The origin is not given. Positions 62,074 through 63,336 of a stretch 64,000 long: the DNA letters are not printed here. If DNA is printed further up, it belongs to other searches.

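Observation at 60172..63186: MbnP-like WxW protein with a T9SS export tail, followed by two tandem MauG/MbnH-like di-haem enzymes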

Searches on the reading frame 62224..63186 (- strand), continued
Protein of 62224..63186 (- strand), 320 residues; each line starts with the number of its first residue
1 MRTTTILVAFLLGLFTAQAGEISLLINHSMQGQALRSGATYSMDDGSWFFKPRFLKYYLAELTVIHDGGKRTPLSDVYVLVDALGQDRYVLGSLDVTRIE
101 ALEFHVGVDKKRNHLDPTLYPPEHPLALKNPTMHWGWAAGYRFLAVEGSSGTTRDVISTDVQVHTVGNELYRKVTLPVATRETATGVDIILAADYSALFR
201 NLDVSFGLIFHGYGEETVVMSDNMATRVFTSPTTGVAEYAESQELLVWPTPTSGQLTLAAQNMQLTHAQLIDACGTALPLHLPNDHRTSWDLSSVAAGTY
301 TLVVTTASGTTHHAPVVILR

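Call 42: fold_search(model_id=the predicted structure, library=pdb)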
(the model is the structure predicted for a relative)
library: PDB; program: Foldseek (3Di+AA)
matches with E <= 10: 1244; with E <= 0.001: 6
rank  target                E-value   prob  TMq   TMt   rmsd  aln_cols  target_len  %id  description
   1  7l6g_B                1.2e-08  1.00  0.43  0.47   5.9       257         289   16  MbnP from Methylosinus trichosporium (released 2021-05-26)
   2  7l6g_E                1.5e-08  1.00  0.43  0.46   6.2       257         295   17  MbnP from Methylosinus trichosporium (released 2021-05-26)
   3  7l6g_D                1.7e-08  1.00  0.42  0.47   7.5       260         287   15  MbnP from Methylosinus trichosporium (released 2021-05-26)
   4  7l6g_C                2.4e-08  1.00  0.43  0.47   5.9       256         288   17  MbnP from Methylosinus trichosporium (released 2021-05-26)
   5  7l6g_F                4.5e-08  1.00  0.43  0.47   6.0       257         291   16  MbnP from Methylosinus trichosporium (released 2021-05-26)
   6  7l6g_A                6.3e-08  1.00  0.43  0.46   6.5       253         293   16  MbnP from Methylosinus trichosporium (released 2021-05-26)
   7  3s3j_A                1.1e-03  0.84  0.19  0.11  14.7       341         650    8  Transglutaminase 2 in complex with a novel inhibitor (released 2012-06-06)
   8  9fxs_C                2.0e-03  0.75  0.17  0.24  17.8       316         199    9  Cryo-EM structure of the type 1 pilus complex including pilus rod and FimI-bound assembly platform after incorporation (released 2025-06-04)
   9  1qr4_A                2.1e-03  0.97  0.20  0.33  16.7       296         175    7  TWO FIBRONECTIN TYPE-III DOMAIN SEGMENT FROM CHICKEN TENASCIN (released 1999-06-28)
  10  7tze_C                2.7e-03  0.77  0.19  0.26  18.3       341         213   10  Structure of murine LAG3 domains 1-2 (released 2022-05-11)
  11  9fxb_C                2.8e-03  0.77  0.17  0.25  18.0       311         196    9  Cryo-EM structure of the type 1 pilus assembly platform as part of the FimI-bound chaperone-usher pilus complex (FimDH (released 2025-06-04)
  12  2xwx_A                3.3e-03  0.44  0.18  0.15  23.1       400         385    8  Vibrio cholerae colonization factor GbpA crystal structure (released 2011-11-16)
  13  9d7z_J                3.5e-03  0.99  0.17  0.26   8.0       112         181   16  Shigella flexneri bacteriophage Moo19 Icosahedral Reconstruction (released 2025-01-15)
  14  7s63_A                3.9e-03  0.80  0.17  0.06  14.4       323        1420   10  Native-form oocyte/egg Alpha-2-Macroglobulin (A2Moo) tetramer (released 2022-01-05)
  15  3s3s_A                4.3e-03  0.57  0.17  0.11  14.2       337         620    7  Transglutaminase 2 in complex with a novel inhibitor (released 2012-06-06)
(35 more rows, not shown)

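Call 44: find_related_loci(query=A1, collection=genome_contigs, flank=6000)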
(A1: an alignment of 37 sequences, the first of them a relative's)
Query A1 (320 aa) in genome_contigs; peptide patterns used: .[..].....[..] (x = any residue, [..] = any of these).
591 stretches matched a pattern; 580 encode a relative of the query (tblastn E <= 1e-3); the best 80 are kept; 80 distinct loci.
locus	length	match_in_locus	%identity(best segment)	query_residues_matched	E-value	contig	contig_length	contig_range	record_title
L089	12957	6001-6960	68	1-320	2e-151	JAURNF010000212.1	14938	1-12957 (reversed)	MAG: Candidatus Kapaibacterium sp. isolate SFB_Oligo_Co_79 k141_3688891, whole genome shotgun sequence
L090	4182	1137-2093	64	1-320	2e-145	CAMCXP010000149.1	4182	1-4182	MAG: Melioribacter roseus P3M-2 isolate MiE-14oct19-197 genome assembly, contig: MiE-14oct19-C40005, whole genome shotgu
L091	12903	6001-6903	65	20-320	2e-140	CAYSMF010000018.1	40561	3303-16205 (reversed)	MAG TPA_asm: uncultured Melioribacter sp. isolate SRP278252_co3_515 genome assembly, contig: NODE_1343_length_40561_cov_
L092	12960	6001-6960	67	1-320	2e-149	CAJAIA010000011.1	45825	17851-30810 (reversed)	MAG: uncultured Ignavibacteria bacterium isolate Loc090721-4m_bin-0677 genome assembly, contig: bin-0677:11/45, whole ge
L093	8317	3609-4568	45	1-320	7e-94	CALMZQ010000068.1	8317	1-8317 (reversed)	MAG TPA_asm: uncultured Ignavibacteria bacterium isolate SRR6670123_bin.14_CONCOCT_v1.1_MAG genome assembly, contig: ERZ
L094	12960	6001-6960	45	1-320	5e-93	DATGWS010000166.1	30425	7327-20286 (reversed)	MAG TPA_asm: Candidatus Didemnitutus sp. isolate SMAG_U10588 k141_251558, whole genome shotgun sequence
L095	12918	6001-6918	44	16-320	2e-90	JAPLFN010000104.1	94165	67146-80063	MAG: Candidatus Kapaibacterium sp. isolate LacPavin_0818_WC45_MAG_51_7 LacPavin_0818_WC45_scaffold_212646, whole genome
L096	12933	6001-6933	44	11-320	6e-82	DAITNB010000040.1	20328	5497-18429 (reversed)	MAG TPA_asm: bacterium isolate CTOTU10762 NODE_873_length_20328_cov_27.312879, whole genome shotgun sequence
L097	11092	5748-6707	39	2-320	9e-73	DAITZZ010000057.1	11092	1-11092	MAG TPA_asm: bacterium isolate CTOTU1238 NODE_4468_length_11092_cov_29.269729, whole genome shotgun sequence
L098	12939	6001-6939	38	6-320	1e-70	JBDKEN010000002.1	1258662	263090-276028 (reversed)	MAG: Bacteroidota bacterium isolate eastforkpoplarcreek_2019_sw_WHONDRS-S19S_0039_B_bin.82 scaffold_788045, whole genome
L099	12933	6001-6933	38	9-320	5e-70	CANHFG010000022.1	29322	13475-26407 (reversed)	MAG: Ignavibacteria bacterium isolate RE-18aug17-124 genome assembly, contig: RE-18aug17-C1893, whole genome shotgun seq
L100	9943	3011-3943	38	9-320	5e-70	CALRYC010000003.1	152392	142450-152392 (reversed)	MAG: Chitinophaga pinensis isolate JJ-MA1B5-281-8-m1-bin330 genome assembly, contig: JJ-MA1B5-281-C25, whole genome shot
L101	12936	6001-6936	40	7-320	1e-68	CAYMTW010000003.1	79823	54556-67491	MAG TPA_asm: uncultured Melioribacter sp. isolate binchicken_co298_307 genome assembly, contig: NODE_394_length_79823_co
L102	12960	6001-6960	37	2-320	3e-68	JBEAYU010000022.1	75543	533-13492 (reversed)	MAG: Bacteroidota bacterium isolate NASQAN2011_332_B_bin.40 scaffold_962619, whole genome shotgun sequence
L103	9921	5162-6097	38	6-320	7e-68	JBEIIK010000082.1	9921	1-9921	MAG: Ignavibacteria bacterium isolate Sample-102-S76-bin-82 Sample_102_S76-bin_82-k141_380144, whole genome shotgun sequ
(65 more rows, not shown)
